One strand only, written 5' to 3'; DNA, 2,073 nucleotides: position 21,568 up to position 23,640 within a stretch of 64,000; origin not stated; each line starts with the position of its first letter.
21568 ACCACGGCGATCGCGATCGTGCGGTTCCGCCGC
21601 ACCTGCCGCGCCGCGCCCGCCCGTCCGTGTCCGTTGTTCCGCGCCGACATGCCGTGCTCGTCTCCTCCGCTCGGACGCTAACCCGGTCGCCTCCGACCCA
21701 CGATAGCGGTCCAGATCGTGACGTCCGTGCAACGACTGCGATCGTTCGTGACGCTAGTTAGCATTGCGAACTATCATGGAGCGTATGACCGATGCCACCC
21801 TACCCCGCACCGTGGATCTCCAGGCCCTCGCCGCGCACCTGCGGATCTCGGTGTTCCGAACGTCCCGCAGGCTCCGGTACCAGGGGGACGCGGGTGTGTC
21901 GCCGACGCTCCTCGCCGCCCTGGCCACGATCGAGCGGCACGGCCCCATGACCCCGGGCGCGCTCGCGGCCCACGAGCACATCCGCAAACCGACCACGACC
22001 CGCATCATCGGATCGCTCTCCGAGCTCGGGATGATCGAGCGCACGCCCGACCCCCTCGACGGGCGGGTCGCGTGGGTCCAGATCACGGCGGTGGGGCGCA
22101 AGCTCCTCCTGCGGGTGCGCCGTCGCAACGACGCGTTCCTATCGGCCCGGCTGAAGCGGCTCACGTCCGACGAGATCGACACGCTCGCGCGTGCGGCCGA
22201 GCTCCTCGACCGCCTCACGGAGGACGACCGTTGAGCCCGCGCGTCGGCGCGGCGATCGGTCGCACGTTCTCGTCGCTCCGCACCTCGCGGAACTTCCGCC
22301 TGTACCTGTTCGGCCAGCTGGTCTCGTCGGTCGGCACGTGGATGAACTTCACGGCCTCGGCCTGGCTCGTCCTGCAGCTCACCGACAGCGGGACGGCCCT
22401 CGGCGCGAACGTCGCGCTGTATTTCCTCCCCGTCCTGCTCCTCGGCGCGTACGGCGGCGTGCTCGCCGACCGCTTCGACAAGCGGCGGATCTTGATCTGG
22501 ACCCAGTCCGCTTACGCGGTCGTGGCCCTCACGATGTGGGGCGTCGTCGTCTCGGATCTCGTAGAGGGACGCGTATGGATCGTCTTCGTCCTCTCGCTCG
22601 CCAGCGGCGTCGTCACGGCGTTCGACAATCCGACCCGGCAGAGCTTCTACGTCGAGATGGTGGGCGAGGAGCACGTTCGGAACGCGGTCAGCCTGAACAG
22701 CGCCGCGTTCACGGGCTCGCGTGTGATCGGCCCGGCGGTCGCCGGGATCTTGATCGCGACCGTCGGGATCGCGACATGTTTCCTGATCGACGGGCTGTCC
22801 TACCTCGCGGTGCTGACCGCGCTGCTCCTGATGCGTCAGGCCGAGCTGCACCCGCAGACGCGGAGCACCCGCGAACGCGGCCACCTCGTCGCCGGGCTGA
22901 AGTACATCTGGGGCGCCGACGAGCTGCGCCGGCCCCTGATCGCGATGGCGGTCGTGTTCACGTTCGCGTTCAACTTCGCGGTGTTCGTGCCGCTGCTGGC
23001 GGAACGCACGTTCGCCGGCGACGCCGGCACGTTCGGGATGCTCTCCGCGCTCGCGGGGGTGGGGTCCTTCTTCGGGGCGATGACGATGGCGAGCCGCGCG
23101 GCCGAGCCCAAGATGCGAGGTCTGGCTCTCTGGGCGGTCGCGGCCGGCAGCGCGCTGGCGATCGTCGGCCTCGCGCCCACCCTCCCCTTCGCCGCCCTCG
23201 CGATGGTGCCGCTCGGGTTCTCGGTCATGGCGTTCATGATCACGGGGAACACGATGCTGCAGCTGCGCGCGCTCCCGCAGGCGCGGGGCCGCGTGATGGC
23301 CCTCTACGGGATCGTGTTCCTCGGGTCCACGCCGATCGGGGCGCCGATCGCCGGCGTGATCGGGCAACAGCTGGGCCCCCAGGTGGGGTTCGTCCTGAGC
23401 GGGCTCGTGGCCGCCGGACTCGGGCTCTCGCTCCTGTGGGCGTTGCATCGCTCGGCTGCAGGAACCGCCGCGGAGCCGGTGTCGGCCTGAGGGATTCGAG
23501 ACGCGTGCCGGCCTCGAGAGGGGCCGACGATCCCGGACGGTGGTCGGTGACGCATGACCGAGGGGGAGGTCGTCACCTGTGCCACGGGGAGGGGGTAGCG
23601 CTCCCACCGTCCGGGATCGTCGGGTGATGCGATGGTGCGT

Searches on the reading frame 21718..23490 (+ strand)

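Call 12: search_protein_families(library=pfam, proteins=[window:21718-23490:+], max_evalue=0.01)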
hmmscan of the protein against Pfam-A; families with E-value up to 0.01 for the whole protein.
window:21718-23490:+ (590 aa): 3 families
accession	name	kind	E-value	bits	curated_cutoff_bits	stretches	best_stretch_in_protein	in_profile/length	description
PF05977.19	MFS_3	-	8.9e-50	170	27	1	184-563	4-381/524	Transmembrane secretion effector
PF07690.21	MFS_1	-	2e-34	119.5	33.4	2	197-534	2-339/347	Major Facilitator Superfamily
PF13347.12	MFS_2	-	4.9e-06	25.8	27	1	181-350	214-378/427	MFS/sugar transport protein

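Call 13: search_protein_families(library=ncbifam, proteins=[window:21718-23490:+], max_evalue=0.01)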
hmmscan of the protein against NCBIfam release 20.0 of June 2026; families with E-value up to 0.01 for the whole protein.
window:21718-23490:+ (590 aa): 12 families
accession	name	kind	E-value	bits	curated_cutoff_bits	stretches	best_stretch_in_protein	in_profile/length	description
TIGR00900.1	2A0121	subfamily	5.1e-50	170.8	319.6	1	193-553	1-364/364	H+ Antiporter protein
NF007792.0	PRK10489.1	equivalog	1e-34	120.3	324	1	184-577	10-400/419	enterobactin transporter EntS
NF000246.1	macrolide_MefC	exception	2.5e-19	69.6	870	1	194-570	8-390/407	macrolide efflux MFS transporter Mef(C)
NF012178.0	tet_MFS_V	exception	4.6e-19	68.8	640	1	190-575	7-397/409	tetracycline efflux MFS transporter Tet(V)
NF052575.1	MFS_efflux_Tap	equivalog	7.8e-16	58.1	625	1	195-561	8-380/401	multidrug efflux MFS transporter Tap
NF000245.1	macrolide_MefA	exception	3e-15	56.2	675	1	197-568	15-389/405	macrolide efflux MFS transporter Mef(A)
NF006386.0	PRK08633.1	equivalog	2.8e-14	51.8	1221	1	230-574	51-408/1147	acyl-[ACP]--phospholipid O-acyltransferase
NF000051.1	macrolide_MefB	exception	5.8e-12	45.3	800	1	192-563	10-383/409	macrolide efflux MFS transporter Mef(B)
NF000154.1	macrolide_MefEN2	exception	1.3e-10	41.1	800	1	198-473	13-285/401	macrolide efflux MFS transporter Mef(En2)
NF005291.0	PRK06814.1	equivalog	1.9e-08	32.7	1349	1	230-486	56-309/1140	acyl-[ACP]--phospholipid O-acyltransferase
TIGR00880.1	2_A_01_02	superfamily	1.8e-07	31.4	131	1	229-370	1-135/141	multidrug resistance protein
NF041040.1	FslB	exception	0.00041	19.5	600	1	233-387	54-199/417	rhizoferrin export MFS transporter FslB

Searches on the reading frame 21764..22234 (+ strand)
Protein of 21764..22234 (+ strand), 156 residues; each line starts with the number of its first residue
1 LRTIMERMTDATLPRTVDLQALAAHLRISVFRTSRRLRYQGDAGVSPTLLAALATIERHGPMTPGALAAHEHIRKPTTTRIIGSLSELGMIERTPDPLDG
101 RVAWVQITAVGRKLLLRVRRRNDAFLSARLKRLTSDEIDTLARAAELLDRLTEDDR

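Call 89: search_protein_families(library=pfam, proteins=[window:21764-22234:+], max_evalue=0.001)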
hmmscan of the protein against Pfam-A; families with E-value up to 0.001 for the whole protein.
window:21764-22234:+ (156 aa): 4 families
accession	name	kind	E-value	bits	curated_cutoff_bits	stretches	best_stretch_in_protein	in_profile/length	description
PF01047.28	MarR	-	1.2e-13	51.1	24.6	1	46-102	2-58/59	MarR family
PF12802.13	MarR_2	-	2.7e-12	47.1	27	1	44-101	2-60/61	MarR family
PF09339.16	HTH_IclR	-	7.7e-05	22.8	22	1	53-95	9-52/52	IclR helix-turn-helix domain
PF13412.12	HTH_24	-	0.00051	20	21.9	0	48-92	4-48/48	Winged helix-turn-helix DNA-binding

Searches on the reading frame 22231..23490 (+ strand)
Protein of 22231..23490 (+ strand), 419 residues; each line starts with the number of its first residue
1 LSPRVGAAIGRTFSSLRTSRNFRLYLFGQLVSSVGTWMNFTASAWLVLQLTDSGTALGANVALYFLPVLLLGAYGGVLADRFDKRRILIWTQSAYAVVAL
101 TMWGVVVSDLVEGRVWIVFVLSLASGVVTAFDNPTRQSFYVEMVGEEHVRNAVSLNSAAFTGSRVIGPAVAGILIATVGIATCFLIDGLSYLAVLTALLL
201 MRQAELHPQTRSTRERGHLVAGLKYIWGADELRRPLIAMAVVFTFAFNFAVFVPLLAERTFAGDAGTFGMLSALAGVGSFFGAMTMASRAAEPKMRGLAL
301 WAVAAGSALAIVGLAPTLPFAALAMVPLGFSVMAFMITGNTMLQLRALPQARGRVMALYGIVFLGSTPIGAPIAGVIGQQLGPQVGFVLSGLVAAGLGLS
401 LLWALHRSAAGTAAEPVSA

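Call 89: search_protein_families(library=pfam, proteins=[window:22231-23490:+], max_evalue=0.001)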
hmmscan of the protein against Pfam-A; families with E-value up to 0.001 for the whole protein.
window:22231-23490:+ (419 aa): 3 families
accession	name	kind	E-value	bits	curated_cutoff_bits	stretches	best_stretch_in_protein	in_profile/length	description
PF05977.19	MFS_3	-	2.9e-50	171.7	27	1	13-392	4-381/524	Transmembrane secretion effector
PF07690.21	MFS_1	-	3.2e-35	122.1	33.4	2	26-363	2-339/347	Major Facilitator Superfamily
PF13347.12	MFS_2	-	3.6e-06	26.2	27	1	11-179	215-378/427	MFS/sugar transport protein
